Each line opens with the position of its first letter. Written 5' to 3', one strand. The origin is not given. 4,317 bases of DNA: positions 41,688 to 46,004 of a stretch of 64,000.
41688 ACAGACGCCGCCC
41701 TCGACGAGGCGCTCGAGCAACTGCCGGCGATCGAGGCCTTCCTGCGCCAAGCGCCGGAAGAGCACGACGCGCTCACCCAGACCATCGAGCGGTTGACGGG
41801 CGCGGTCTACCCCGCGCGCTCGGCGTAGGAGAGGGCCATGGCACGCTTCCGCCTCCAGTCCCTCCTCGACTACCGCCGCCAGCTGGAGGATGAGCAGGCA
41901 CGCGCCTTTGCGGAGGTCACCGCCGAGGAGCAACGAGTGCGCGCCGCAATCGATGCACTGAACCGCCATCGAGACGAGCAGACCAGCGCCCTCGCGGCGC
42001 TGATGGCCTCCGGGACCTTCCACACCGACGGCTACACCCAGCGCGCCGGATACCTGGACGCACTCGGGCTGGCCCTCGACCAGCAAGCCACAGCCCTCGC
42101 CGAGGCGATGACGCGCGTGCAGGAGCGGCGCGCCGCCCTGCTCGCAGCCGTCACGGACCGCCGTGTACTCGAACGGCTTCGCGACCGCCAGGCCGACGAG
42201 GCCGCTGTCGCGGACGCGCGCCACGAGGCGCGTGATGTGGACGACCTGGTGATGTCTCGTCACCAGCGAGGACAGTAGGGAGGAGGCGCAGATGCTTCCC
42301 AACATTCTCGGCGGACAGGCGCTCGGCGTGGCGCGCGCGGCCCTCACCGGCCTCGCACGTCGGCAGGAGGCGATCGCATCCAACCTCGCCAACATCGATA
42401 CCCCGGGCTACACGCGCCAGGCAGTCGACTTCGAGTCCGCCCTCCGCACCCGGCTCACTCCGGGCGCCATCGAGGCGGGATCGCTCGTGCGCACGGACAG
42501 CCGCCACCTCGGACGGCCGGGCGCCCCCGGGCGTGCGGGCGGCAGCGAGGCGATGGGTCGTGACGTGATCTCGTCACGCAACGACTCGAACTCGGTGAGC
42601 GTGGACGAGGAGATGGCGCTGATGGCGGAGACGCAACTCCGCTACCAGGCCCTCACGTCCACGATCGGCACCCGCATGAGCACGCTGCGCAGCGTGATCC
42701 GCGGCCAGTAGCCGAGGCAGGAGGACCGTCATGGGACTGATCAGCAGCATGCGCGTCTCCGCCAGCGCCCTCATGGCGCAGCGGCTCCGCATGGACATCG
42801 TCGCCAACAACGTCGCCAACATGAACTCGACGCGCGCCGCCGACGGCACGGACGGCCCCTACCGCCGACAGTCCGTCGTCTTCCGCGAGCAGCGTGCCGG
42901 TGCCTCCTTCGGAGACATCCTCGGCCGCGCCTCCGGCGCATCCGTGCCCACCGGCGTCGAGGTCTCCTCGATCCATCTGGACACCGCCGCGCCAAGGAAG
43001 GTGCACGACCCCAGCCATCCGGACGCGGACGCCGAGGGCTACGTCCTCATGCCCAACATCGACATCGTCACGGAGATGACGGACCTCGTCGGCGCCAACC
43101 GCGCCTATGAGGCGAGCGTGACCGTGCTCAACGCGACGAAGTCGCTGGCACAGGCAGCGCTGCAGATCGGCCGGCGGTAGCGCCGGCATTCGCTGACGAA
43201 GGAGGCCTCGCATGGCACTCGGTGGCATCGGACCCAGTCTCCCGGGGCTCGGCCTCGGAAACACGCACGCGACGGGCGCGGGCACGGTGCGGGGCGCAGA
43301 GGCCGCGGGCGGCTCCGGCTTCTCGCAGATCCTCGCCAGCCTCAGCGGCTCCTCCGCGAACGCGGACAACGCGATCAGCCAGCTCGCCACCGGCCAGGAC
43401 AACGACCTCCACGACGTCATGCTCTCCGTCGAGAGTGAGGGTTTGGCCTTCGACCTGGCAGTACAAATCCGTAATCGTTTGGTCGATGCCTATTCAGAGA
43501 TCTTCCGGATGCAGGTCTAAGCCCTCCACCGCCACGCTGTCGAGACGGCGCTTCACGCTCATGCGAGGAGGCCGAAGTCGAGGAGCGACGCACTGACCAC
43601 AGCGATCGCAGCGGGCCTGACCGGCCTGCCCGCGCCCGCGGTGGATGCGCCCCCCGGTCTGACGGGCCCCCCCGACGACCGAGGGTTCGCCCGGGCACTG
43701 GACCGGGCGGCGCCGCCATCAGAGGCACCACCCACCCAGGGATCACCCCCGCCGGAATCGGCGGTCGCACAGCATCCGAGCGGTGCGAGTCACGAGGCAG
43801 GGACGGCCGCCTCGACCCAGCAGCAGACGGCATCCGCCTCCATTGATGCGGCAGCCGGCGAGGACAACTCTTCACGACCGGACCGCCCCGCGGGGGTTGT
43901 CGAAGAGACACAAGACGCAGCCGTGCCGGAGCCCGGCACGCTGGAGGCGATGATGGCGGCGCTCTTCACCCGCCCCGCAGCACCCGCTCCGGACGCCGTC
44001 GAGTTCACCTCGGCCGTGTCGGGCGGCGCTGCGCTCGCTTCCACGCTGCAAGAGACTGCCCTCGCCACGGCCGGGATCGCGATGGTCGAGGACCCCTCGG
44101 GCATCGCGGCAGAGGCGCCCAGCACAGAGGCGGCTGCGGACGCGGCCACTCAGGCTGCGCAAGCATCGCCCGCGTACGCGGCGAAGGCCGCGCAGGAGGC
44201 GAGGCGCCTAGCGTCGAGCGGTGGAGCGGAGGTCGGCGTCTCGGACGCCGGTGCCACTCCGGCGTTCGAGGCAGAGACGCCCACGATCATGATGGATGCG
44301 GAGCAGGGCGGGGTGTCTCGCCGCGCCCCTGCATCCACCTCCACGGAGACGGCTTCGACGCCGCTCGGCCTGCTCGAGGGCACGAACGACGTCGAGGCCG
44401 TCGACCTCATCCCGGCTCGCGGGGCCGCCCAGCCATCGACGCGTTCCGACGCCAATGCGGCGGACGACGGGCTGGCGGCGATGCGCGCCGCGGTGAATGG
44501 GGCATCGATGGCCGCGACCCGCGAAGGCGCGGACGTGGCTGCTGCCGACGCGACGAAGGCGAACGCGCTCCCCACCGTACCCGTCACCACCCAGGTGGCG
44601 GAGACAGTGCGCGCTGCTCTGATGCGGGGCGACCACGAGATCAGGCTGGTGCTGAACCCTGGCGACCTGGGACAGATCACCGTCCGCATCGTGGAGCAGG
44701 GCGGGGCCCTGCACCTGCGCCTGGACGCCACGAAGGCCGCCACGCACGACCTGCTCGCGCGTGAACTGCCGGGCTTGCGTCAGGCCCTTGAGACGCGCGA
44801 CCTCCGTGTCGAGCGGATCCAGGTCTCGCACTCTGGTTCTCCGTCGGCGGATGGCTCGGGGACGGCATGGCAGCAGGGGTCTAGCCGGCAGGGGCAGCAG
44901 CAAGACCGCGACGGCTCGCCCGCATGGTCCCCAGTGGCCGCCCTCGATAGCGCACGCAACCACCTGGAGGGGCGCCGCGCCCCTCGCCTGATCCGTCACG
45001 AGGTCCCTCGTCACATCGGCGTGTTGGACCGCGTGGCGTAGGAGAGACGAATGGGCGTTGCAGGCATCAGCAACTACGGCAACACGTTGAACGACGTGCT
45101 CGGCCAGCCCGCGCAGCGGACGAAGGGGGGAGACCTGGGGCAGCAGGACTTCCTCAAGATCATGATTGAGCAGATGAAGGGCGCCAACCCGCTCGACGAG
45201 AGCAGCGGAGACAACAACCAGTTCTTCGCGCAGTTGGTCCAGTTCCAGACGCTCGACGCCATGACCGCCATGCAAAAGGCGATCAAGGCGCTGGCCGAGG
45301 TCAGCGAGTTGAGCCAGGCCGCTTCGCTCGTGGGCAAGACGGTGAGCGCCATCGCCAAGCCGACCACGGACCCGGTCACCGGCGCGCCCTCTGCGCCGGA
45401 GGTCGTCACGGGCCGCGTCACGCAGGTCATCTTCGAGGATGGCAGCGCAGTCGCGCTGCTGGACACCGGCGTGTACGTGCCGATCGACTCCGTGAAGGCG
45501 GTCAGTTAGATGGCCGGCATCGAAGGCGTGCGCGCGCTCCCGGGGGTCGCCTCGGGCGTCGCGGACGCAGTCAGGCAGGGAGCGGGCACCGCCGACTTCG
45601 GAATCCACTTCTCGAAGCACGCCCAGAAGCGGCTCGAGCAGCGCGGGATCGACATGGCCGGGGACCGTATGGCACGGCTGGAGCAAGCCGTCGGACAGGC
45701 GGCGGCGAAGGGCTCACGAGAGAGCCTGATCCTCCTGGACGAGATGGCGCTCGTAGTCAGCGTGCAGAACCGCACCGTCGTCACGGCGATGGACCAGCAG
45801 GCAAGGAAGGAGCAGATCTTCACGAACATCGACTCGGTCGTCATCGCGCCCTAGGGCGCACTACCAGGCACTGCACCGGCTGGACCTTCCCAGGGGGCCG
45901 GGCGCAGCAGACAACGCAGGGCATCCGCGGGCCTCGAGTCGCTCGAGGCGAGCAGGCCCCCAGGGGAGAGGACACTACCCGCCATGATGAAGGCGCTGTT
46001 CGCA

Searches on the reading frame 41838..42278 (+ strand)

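Call 13: search_protein_families(library=pfam, proteins=[window:41838-42278:+])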
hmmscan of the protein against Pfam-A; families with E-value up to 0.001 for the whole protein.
window:41838-42278:+ (146 aa): 1 family
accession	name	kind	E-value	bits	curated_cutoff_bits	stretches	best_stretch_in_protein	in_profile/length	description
PF02050.21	FliJ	-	3.4e-14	53.6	28.4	1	18-141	1-122/123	Flagellar FliJ protein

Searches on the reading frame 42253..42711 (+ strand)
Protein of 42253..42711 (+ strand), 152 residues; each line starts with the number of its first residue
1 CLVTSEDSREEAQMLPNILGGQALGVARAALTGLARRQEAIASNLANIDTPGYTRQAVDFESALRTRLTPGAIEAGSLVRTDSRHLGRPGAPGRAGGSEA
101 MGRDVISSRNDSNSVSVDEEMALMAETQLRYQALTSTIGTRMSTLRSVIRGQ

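Call 13: search_protein_families(library=pfam, proteins=[window:42253-42711:+])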
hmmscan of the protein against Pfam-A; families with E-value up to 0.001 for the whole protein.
window:42253-42711:+ (152 aa): 1 family
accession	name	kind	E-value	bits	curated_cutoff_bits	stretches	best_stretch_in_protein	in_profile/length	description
PF00460.25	Flg_bb_rod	-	3e-09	37.1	20.7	1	26-54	3-31/31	Flagella basal body rod protein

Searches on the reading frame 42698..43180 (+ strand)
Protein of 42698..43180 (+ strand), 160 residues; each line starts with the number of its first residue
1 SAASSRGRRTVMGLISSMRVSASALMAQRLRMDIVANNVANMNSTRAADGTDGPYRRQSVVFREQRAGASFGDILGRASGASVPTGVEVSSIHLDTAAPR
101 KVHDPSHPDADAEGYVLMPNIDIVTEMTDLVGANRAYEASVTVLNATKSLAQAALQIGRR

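Call 13: search_protein_families(library=pfam, proteins=[window:42698-43180:+])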
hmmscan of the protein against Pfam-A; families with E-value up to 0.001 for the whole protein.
window:42698-43180:+ (160 aa): 2 families
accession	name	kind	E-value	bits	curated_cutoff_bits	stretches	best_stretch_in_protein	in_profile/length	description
PF06429.18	Flg_bbr_C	-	9.8e-12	44.6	23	1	113-157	2-46/46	Flagellar basal body rod FlgEFG protein C-terminal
PF00460.25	Flg_bb_rod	-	1.1e-09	38.5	20.7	1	18-45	1-28/31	Flagella basal body rod protein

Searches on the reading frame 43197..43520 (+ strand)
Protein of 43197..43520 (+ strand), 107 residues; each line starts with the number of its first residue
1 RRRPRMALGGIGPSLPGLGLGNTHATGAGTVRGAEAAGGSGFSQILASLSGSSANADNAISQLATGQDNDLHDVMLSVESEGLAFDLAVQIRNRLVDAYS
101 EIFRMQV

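Call 13: search_protein_families(library=pfam, proteins=[window:43197-43520:+])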
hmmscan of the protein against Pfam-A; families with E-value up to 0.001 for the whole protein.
window:43197-43520:+ (107 aa): 1 family
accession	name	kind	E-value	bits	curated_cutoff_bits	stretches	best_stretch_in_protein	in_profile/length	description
PF02049.23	FliE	-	6.2e-19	68.4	22.4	1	36-107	14-89/89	Flagellar hook-basal body complex protein FliE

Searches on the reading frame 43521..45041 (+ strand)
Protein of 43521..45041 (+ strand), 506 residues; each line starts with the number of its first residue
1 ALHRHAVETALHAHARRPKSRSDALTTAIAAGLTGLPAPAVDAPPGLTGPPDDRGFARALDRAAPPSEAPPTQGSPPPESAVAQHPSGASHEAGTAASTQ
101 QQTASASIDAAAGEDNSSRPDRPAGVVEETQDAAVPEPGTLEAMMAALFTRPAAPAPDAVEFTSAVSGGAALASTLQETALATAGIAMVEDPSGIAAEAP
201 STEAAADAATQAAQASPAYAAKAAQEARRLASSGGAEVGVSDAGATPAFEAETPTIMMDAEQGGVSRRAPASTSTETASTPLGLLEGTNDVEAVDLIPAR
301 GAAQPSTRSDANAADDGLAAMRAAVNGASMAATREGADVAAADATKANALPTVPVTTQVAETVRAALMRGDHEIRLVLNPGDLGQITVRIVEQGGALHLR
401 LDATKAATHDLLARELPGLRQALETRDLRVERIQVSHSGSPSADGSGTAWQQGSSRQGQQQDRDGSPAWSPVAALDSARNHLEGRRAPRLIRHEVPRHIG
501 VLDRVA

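Call 13: search_protein_families(library=pfam, proteins=[window:43521-45041:+])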
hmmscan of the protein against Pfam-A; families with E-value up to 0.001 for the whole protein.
window:43521-45041:+ (506 aa): 2 families
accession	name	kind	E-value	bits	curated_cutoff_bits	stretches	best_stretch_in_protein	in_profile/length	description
PF02120.21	Flg_hook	-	5.9e-14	52.1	29.8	1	368-442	9-83/85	Flagellar hook-length control protein FliK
PF09483.15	HpaP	-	0.00029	21.3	23.8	1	369-435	21-87/90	Type III secretion protein (HpaP)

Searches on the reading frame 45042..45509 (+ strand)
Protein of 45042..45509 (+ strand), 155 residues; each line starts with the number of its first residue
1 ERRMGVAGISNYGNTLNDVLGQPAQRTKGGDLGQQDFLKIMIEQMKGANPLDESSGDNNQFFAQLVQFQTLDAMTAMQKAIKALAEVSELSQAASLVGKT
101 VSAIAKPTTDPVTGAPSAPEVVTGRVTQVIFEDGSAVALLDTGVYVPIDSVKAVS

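Call 13: search_protein_families(library=pfam, proteins=[window:45042-45509:+])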
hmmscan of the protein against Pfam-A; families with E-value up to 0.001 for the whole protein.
window:45042-45509:+ (155 aa): 2 families
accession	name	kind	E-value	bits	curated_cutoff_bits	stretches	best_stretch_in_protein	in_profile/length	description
PF03963.19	FlgD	-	6.5e-11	42.7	27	1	13-82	7-74/75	Flagellar hook capping protein - N-terminal region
PF13861.12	FLgD_tudor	-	4.2e-07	30.5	26.9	1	91-152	4-58/58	FlgD Tudor-like domain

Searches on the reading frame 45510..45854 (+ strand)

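Call 13: search_protein_families(library=pfam, proteins=[window:45510-45854:+])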
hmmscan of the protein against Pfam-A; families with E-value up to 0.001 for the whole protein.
window:45510-45854:+ (114 aa): 1 family
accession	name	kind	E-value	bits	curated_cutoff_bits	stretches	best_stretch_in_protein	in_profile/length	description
PF12611.13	Flagellar_put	-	2.2e-12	47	21.1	1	89-112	1-24/24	Putative flagellar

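Call 75: search_protein_families(library=ncbifam, max_evalue=0.01, proteins=[window:45510-45854:+])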
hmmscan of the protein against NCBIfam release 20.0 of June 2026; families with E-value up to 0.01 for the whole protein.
window:45510-45854:+ (114 aa): 1 family
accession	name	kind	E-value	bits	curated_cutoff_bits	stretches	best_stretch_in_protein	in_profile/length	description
TIGR02530.1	flg_new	equivalog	1.3e-31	109.2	83.2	1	31-112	14-95/96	TIGR02530 family flagellar biosynthesis protein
